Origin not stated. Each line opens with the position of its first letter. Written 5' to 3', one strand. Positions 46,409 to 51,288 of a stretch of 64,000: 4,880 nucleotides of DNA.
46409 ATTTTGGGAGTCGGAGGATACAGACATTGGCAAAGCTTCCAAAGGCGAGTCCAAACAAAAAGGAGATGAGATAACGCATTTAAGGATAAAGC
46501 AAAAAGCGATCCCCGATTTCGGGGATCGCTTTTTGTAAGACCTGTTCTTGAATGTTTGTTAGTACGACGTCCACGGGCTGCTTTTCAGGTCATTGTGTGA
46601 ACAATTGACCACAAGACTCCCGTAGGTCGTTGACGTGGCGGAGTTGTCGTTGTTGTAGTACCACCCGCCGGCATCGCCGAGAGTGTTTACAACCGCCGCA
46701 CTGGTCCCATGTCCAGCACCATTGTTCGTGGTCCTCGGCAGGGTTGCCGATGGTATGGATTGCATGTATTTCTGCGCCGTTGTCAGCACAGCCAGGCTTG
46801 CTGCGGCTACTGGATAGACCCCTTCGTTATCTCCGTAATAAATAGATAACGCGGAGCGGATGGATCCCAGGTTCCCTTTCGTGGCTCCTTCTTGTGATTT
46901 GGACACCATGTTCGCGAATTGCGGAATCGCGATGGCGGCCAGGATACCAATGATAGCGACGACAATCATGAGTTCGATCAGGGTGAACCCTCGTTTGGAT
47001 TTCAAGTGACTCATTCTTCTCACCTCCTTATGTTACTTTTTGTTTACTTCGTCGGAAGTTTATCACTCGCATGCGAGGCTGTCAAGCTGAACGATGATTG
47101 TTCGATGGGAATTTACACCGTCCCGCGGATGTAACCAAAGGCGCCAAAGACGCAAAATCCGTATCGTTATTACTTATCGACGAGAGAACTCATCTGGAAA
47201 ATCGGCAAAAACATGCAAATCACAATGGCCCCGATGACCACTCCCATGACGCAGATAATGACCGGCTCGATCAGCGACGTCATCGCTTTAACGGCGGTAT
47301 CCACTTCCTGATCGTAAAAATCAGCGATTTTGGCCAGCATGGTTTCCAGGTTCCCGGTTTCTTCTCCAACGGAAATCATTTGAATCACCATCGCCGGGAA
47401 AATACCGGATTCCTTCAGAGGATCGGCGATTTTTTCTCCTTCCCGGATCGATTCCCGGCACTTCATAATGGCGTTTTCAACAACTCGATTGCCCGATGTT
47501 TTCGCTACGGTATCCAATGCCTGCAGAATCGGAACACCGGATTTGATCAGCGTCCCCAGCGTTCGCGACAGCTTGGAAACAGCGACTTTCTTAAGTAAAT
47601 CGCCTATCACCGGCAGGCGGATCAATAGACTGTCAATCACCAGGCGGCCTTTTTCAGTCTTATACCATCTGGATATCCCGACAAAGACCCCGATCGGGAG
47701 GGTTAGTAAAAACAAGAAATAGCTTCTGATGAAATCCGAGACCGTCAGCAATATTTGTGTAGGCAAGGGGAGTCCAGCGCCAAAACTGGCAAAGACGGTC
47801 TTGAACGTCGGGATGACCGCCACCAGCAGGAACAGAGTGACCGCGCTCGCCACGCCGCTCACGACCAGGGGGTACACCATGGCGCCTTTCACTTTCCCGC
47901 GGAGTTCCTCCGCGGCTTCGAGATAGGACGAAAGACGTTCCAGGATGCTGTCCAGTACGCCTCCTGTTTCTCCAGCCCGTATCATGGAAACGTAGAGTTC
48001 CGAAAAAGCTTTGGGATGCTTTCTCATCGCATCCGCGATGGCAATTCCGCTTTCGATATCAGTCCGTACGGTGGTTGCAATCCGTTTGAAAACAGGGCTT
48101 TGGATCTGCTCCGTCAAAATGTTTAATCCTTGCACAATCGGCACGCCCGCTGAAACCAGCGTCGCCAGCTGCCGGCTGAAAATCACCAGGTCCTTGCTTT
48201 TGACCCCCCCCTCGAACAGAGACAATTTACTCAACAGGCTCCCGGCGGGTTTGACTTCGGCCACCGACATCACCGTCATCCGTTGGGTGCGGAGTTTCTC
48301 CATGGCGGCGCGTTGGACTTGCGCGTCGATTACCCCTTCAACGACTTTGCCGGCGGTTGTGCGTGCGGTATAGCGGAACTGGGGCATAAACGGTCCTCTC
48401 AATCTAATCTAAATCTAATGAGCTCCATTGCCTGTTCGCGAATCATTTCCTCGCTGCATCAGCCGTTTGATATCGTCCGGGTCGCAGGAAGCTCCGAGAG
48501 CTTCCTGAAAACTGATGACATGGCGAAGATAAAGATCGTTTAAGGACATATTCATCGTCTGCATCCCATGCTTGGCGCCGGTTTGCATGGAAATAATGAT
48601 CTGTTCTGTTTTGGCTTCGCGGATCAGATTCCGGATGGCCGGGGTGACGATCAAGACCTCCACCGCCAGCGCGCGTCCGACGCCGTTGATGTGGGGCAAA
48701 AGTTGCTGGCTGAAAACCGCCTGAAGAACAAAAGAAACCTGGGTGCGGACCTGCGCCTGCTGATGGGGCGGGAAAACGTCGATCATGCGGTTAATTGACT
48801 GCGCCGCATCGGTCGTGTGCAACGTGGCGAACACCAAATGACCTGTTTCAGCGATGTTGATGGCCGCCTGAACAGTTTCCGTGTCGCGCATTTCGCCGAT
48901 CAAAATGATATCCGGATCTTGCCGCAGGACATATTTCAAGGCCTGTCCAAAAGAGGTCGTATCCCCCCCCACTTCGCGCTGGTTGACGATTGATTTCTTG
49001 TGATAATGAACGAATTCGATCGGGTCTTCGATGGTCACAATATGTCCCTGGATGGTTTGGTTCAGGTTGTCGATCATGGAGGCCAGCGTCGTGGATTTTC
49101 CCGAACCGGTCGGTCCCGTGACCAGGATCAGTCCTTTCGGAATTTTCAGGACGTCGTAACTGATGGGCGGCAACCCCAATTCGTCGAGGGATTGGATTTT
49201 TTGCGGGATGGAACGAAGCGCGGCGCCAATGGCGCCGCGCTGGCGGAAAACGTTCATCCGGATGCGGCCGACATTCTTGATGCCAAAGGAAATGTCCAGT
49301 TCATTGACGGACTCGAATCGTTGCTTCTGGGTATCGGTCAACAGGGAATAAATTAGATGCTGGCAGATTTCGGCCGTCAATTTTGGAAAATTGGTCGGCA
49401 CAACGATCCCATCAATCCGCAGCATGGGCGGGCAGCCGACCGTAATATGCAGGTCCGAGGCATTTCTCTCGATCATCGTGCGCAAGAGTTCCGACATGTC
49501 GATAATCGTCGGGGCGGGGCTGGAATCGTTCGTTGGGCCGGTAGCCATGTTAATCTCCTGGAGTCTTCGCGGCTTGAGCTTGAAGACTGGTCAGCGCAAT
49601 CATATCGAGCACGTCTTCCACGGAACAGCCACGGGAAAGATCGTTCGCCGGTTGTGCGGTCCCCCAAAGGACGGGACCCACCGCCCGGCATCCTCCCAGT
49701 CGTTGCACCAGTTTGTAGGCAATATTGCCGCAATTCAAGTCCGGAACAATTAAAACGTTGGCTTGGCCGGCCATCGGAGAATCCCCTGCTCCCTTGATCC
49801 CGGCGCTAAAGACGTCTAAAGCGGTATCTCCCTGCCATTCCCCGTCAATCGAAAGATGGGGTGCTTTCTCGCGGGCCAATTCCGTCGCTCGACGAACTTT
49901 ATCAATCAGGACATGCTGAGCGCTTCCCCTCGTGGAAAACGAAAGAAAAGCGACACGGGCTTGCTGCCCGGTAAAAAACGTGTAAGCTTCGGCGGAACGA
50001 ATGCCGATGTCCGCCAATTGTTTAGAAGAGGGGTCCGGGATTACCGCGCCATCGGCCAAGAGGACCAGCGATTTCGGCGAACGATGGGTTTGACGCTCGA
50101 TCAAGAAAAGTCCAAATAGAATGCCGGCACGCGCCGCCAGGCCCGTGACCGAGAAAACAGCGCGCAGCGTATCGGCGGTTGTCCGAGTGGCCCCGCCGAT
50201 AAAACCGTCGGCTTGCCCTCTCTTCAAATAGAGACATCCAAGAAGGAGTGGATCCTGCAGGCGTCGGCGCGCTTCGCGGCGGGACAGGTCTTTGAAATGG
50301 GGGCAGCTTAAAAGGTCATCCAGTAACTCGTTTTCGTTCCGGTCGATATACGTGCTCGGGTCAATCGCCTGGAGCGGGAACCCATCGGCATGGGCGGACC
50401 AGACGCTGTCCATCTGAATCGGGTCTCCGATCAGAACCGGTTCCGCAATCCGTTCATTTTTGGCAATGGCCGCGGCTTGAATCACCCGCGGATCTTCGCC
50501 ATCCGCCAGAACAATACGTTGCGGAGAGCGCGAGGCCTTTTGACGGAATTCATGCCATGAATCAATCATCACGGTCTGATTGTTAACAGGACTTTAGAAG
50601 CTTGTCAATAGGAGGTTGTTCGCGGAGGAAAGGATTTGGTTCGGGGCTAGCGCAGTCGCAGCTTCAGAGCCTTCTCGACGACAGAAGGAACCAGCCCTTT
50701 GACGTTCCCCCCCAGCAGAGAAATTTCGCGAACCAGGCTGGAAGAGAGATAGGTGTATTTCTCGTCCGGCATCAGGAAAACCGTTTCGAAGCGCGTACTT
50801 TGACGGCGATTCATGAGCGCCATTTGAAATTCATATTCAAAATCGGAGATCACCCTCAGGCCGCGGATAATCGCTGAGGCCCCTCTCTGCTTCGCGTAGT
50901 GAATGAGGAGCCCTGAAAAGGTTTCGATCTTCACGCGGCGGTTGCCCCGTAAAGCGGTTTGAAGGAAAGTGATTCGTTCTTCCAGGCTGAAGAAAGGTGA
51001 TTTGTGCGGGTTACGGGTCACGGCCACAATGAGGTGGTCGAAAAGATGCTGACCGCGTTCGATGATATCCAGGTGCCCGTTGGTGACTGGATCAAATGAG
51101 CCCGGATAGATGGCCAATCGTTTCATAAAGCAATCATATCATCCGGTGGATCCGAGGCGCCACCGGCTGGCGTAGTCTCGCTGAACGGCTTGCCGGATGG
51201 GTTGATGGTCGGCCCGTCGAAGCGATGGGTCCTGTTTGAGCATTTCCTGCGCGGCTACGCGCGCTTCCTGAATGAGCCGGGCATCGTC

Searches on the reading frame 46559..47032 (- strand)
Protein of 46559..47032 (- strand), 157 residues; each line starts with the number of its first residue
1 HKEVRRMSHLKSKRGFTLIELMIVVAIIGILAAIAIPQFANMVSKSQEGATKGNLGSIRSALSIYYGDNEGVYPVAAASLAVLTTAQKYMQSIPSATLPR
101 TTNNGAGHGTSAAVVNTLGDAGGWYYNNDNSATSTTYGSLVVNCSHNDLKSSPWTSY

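Call 8: search_protein_families(library=pfam, proteins=[window:46559-47032:-], max_evalue=0.01)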
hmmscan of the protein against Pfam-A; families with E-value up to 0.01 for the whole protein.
window:46559-47032:- (157 aa): 1 family
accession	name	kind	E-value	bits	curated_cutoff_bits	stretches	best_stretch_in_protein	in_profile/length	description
PF07963.17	N_methyl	-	4.6e-10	39.1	21.2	1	11-36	2-27/27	Prokaryotic N-terminal methylation motif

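Call 63: search_protein_families(library=pfam, proteins=[window:46559-47032:-], max_evalue=0.01)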
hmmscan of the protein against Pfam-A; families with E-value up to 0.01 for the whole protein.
window:46559-47032:- (157 aa): 1 family
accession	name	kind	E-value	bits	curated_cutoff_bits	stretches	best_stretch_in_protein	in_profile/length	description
PF07963.17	N_methyl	-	4.6e-10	39.1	21.2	1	11-36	2-27/27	Prokaryotic N-terminal methylation motif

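Call 73: search_protein_families(library=ncbifam, proteins=[window:46559-47032:-], max_evalue=0.0001)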
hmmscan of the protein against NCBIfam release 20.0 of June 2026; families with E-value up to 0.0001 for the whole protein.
window:46559-47032:- (157 aa): 8 families
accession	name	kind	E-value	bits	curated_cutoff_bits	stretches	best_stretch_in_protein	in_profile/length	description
NF041775.1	typeIV_PilA_Myxo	equivalog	2.5e-15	57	400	1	12-68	9-65/214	type IV pilin protein PilA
TIGR01710.1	typeII_sec_gspG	equivalog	1.2e-13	51.3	88.85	1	14-87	1-73/134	type II secretion system major pseudopilin GspG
NF007862.0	PRK10574.1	equivalog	1.6e-10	41.2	138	1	11-63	2-54/145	prepilin peptidase-dependent pilin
TIGR02532.1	IV_pilin_GFxxxE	domain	4.2e-10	39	16.3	1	13-36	1-24/24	prepilin-type N-terminal cleavage/methylation domain-containing protein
TIGR01708.2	typeII_sec_gspH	equivalog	4.2e-08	33.4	80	1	14-44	2-32/169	type II secretion system minor pseudopilin GspH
NF040999.1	pilin_ComGC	equivalog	3.8e-07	30.2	75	1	14-65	2-53/84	competence type IV pilus major pilin ComGC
NF041013.1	T4P_ComGE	equivalog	2.5e-06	27.5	49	1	11-48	1-38/83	competence type IV pilus minor pilin ComGE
TIGR02596.1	TIGR02596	subfamily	1.9e-05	24.8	70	1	16-47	1-32/196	Verru_Chthon cassette protein D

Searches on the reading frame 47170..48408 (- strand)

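Call 8: search_protein_families(library=pfam, proteins=[window:47170-48408:-], max_evalue=0.01)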
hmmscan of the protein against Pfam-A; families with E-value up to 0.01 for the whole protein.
window:47170-48408:- (412 aa): 1 family
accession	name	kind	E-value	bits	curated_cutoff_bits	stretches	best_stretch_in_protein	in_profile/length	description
PF00482.28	T2SSF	-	3.2e-68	227.9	25.2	2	281-402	2-125/125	Type II secretion system (T2SS), protein F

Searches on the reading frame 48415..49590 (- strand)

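Call 8: search_protein_families(library=pfam, proteins=[window:48415-49590:-], max_evalue=0.01)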
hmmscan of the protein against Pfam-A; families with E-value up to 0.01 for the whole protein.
window:48415-49590:- (391 aa): 12 families
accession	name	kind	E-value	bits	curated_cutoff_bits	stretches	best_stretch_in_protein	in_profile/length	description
PF00437.27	T2SSE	-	2.3e-47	161.9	24.9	1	26-307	6-287/370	Type II/IV secretion system protein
PF13401.12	AAA_22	-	5.1e-05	24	27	1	152-188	5-33/130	AAA domain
PF13191.12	AAA_16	-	0.00033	21.6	32.6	1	153-191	25-64/167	AAA ATPase domain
PF00005.33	ABC_tran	-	0.00057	20.9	25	1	154-196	13-52/137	ABC transporter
PF01580.24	FtsK_SpoIIIE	-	0.0007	19.5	24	1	143-180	31-67/221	FtsK/SpoIIIE family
PF01935.23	DUF87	-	0.00079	20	23.2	1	155-187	26-58/220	Helicase HerA, central domain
PF13555.12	AAA_29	-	0.0011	19.1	27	1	151-169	20-39/61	P-loop containing region of AAA domain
PF06414.18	Zeta_toxin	-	0.0032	17.4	22.3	1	154-267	18-138/199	Zeta toxin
PF04851.21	ResIII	-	0.0033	17.8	22.5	0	155-200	26-72/164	Type III restriction enzyme, res subunit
PF25199.1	nSTAND_NTPase5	-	0.005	17.1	34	0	153-177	42-66/145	Novel STAND NTPase 5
PF13476.12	AAA_23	-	0.0054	17.8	27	0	151-170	18-37/201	AAA domain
PF03266.21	NTPase_1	-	0.0057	17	23.9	0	155-184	2-34/168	NTPase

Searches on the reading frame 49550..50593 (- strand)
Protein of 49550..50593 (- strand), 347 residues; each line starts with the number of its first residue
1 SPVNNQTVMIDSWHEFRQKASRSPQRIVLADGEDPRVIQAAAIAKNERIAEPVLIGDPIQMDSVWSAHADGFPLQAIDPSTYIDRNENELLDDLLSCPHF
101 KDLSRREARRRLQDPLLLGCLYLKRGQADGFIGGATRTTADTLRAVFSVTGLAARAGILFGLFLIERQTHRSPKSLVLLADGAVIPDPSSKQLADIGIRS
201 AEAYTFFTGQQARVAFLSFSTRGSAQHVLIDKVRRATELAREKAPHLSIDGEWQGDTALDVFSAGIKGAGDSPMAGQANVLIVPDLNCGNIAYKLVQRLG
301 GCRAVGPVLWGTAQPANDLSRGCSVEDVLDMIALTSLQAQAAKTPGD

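Call 8: search_protein_families(library=pfam, proteins=[window:49550-50593:-], max_evalue=0.01)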
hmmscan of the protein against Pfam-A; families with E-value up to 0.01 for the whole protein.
window:49550-50593:- (347 aa): 1 family
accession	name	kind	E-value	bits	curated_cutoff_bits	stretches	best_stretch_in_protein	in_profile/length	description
PF01515.24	PTA_PTB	-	5.9e-85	285.9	24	1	17-335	7-318/319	Phosphate acetyl/butaryl transferase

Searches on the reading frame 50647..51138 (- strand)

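Call 8: search_protein_families(library=pfam, proteins=[window:50647-51138:-], max_evalue=0.01)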
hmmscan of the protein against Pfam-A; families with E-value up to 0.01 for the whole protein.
window:50647-51138:- (163 aa): 1 family
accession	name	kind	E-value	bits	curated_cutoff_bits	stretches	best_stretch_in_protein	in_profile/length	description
PF01467.32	CTP_transf_like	-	6.1e-27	94.9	21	1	10-138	1-132/133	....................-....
